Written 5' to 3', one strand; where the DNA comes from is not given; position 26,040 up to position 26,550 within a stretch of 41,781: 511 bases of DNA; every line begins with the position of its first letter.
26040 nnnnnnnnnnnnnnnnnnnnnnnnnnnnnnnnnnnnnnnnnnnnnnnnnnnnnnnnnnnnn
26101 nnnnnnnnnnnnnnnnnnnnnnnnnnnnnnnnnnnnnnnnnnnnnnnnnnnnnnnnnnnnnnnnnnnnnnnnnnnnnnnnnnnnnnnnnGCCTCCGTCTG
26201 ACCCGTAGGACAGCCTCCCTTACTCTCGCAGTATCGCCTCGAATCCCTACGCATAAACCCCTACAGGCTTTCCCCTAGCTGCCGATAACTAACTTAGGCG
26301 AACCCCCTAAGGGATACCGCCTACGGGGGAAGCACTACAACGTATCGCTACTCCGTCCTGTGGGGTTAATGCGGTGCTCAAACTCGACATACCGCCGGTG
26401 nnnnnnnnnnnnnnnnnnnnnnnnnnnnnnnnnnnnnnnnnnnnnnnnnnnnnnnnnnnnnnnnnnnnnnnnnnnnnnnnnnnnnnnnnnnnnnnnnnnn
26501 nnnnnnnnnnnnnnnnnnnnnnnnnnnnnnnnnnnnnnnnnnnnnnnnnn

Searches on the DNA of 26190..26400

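Call 21: search_rna_families(source=window, start=26190, end=26400, threshold=evalue, max_evalue=10)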
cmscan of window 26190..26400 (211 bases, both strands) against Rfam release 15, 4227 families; matches with E-value up to 10: 3.
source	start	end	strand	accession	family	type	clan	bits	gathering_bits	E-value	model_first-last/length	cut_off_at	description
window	26204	26324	-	RF03009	malK-III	Cis-reg;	-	14.2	50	1.2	1-94/94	no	malK-III RNA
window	26294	26400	+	RF00379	c-di-AMP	Cis-reg; riboswitch;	-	11.4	38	2.3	1-78/134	3'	c-di-AMP riboswitch aptamer (ydaO/yuaA leader)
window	26190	26252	-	RF02041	HOTTIP_2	Gene; lncRNA;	-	4.1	80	4.6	202-274/374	3'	HOXA transcript at the distal tip, conserved region 2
